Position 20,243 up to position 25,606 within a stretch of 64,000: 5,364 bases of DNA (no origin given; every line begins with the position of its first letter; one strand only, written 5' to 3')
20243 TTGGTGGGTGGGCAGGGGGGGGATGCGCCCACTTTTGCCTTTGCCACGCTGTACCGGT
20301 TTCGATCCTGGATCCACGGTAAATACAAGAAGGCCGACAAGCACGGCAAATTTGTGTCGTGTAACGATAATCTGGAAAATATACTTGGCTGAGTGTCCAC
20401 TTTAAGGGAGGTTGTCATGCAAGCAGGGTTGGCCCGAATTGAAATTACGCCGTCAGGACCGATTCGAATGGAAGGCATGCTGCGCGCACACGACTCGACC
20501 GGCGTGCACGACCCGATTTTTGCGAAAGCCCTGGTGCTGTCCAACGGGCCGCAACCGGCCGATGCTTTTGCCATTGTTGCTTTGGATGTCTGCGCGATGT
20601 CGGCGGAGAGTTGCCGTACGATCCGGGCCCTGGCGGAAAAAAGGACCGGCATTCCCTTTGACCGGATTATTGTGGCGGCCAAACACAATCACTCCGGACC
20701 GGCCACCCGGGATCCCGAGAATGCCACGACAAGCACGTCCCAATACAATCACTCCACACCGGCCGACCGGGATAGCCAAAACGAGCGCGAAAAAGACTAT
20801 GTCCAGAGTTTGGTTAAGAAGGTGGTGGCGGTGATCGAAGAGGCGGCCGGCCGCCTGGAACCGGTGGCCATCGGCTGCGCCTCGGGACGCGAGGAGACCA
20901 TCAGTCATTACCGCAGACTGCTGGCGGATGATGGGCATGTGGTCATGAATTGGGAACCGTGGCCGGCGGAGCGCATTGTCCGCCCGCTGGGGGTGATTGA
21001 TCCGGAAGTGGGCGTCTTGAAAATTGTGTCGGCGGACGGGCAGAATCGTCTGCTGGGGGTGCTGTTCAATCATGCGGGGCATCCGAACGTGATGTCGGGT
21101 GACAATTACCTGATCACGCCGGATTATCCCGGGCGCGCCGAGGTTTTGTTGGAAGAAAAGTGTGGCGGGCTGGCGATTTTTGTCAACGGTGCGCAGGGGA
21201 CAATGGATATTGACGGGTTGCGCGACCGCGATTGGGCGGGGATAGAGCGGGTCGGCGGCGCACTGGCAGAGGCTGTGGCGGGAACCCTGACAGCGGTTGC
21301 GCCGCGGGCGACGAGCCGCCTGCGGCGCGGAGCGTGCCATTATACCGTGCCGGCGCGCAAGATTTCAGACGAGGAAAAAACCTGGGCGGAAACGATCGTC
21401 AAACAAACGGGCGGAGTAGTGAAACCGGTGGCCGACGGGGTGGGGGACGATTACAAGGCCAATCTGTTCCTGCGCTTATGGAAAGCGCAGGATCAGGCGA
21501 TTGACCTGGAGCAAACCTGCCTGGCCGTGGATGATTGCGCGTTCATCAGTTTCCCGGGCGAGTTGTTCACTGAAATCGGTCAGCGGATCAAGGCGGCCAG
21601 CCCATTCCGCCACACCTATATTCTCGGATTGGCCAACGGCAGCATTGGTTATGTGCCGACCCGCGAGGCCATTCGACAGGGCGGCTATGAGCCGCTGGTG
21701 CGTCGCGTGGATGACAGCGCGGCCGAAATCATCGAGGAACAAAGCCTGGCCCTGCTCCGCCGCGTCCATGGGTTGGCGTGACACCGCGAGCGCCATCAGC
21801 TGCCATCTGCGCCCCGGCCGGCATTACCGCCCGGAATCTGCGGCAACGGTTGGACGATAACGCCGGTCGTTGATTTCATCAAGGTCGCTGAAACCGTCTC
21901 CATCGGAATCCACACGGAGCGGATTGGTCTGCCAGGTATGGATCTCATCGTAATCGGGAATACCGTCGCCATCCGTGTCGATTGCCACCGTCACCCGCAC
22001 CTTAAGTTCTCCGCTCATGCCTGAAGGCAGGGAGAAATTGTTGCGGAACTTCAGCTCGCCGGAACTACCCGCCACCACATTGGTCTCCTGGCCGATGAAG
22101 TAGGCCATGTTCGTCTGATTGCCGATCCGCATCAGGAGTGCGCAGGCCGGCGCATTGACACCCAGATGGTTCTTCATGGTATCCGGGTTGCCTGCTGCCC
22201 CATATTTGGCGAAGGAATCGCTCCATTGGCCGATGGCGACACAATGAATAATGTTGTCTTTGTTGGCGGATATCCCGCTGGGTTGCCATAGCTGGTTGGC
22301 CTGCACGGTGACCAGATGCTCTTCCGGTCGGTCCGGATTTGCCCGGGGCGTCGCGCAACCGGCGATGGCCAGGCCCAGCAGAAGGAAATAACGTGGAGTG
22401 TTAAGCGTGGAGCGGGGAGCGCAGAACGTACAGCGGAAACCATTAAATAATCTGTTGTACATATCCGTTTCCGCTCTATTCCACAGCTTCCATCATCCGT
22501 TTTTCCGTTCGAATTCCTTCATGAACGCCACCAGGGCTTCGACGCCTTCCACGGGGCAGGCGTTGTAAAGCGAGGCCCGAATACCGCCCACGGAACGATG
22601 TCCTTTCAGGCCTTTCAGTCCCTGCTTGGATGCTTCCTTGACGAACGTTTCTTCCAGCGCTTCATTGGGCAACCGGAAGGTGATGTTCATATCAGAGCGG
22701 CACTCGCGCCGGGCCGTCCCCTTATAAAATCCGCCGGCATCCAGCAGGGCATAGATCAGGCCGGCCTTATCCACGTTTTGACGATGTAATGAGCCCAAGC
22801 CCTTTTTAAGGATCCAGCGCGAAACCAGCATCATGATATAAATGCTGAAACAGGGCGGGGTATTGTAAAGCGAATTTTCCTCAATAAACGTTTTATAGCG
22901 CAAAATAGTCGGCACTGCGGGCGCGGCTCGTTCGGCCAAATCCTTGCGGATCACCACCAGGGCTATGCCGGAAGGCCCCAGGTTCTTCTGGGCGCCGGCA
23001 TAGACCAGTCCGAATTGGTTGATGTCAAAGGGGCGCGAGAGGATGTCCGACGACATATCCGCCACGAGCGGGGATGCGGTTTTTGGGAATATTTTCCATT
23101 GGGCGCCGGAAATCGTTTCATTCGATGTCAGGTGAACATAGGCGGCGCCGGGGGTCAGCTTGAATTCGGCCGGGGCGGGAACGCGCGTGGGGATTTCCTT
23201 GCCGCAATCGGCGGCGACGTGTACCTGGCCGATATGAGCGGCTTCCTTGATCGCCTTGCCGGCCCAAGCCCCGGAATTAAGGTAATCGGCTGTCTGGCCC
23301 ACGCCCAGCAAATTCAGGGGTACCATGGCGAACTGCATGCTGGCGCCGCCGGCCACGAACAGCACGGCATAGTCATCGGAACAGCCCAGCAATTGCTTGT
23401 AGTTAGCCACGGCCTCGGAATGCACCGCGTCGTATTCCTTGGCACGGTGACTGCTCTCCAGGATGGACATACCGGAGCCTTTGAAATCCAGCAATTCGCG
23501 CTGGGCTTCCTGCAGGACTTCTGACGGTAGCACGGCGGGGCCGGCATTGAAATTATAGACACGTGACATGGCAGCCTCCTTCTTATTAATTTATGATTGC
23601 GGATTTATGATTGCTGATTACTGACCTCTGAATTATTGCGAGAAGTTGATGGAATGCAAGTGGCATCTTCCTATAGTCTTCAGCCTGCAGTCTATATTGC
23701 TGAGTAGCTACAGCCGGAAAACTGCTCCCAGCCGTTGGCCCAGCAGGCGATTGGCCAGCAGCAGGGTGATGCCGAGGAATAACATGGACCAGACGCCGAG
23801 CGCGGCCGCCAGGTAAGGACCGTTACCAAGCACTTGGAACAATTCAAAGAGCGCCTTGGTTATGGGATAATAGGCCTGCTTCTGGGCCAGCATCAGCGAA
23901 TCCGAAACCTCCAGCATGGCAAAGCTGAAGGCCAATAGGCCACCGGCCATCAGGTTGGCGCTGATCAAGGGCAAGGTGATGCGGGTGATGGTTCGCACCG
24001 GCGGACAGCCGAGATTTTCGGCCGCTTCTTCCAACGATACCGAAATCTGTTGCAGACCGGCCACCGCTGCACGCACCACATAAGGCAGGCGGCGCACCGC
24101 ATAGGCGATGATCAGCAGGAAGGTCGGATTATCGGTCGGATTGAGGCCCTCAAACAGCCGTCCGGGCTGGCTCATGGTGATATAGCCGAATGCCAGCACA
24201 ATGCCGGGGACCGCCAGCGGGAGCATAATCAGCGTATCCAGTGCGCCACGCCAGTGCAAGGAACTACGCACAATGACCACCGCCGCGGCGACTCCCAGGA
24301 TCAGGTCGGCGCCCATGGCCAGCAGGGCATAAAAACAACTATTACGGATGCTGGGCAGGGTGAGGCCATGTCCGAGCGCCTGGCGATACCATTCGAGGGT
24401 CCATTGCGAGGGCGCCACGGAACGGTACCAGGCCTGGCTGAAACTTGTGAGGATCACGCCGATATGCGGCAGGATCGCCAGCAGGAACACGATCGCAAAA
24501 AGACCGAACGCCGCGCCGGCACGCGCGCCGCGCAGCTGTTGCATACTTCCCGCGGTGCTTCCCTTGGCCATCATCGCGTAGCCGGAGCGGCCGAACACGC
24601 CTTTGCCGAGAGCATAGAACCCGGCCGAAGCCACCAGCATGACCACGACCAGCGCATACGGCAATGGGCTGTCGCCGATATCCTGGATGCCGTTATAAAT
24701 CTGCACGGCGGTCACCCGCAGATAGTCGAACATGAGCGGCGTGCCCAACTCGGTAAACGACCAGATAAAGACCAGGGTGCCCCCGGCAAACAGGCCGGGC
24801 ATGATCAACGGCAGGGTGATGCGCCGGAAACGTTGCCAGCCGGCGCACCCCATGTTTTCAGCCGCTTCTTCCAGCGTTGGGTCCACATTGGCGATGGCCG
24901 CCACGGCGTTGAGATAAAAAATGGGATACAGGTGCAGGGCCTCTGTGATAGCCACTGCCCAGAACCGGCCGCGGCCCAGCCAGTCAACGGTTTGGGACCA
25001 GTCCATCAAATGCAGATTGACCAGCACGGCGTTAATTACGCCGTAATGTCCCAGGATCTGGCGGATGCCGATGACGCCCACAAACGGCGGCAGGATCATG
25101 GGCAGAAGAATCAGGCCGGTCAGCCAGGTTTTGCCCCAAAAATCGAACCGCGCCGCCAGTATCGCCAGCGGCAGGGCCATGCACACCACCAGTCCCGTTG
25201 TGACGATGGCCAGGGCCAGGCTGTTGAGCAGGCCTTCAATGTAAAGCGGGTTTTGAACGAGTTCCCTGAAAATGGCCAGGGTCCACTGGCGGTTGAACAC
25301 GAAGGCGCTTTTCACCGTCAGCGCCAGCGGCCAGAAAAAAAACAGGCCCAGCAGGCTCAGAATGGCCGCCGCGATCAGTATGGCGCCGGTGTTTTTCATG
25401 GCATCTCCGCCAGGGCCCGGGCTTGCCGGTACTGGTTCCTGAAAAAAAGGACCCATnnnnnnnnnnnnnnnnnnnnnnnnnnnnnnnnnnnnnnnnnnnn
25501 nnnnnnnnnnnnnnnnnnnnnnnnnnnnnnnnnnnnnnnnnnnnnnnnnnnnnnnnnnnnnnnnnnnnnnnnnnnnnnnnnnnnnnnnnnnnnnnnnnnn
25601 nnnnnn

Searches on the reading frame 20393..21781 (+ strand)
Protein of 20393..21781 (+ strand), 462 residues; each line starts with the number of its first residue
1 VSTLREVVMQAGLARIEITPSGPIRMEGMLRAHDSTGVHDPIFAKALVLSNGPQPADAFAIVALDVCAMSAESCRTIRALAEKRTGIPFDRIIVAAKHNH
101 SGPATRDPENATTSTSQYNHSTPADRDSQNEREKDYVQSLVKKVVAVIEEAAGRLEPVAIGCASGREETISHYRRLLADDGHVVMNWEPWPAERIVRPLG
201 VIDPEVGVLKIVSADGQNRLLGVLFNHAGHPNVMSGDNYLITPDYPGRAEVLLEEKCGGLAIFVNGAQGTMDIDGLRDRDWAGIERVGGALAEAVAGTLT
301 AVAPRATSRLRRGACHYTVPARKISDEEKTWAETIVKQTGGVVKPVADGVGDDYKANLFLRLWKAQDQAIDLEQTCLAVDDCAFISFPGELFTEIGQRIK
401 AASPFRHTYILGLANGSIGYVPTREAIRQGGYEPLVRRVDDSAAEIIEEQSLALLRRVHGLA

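Call 50: search_protein_families(library=pfam, proteins=[window:20393-21781:+])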
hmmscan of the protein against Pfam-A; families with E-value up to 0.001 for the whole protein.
window:20393-21781:+ (462 aa): 1 family
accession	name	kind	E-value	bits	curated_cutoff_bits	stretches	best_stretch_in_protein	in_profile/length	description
PF04734.18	Ceramidase_alk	-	8.3e-12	45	32.1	1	32-257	26-230/509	Neutral/alkaline non-lysosomal ceramidase, N-terminal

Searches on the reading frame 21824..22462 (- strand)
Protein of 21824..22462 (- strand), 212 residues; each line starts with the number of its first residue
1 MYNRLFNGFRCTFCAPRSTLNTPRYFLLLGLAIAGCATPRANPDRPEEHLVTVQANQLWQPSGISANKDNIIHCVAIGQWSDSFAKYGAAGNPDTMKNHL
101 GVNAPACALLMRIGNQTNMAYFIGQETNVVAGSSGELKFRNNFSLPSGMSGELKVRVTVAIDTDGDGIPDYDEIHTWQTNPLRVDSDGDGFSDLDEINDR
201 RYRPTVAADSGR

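Call 50: search_protein_families(library=pfam, proteins=[window:21824-22462:-])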
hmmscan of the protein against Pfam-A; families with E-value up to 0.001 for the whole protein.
window:21824-22462:- (212 aa): 1 family
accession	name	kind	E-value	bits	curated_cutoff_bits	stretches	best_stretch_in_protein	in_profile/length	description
PF18884.5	TSP3_bac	-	6.7e-08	32.7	25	1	162-182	1-20/22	Bacterial TSP3 repeat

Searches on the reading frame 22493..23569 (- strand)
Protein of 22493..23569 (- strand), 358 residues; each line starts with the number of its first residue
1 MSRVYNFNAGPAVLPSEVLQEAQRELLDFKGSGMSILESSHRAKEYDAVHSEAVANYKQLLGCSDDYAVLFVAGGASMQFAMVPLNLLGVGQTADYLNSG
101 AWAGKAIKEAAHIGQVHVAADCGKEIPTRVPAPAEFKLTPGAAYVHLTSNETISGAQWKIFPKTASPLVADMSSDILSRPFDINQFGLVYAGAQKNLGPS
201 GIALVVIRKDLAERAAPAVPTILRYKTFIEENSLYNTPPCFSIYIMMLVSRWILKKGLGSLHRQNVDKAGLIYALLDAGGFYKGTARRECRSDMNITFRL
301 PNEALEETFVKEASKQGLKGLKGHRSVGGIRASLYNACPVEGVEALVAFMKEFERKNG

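Call 50: search_protein_families(library=pfam, proteins=[window:22493-23569:-])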
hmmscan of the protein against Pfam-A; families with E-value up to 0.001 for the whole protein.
window:22493-23569:- (358 aa): 1 family
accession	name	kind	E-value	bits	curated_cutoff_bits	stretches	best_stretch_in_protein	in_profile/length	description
PF00266.25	Aminotran_5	-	4.1e-37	128.5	21.5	1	4-346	1-371/371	Aminotransferase class-V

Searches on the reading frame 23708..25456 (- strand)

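Call 50: search_protein_families(library=pfam, proteins=[window:23708-25456:-])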
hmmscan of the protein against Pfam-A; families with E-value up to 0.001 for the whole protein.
window:23708-25456:- (582 aa): 1 family
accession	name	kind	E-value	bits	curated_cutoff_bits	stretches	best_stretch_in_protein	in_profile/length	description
PF00528.27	BPD_transp_1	-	1.1e-27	97.4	26.4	2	94-278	1-169/184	Binding-protein-dependent transport system inner membrane component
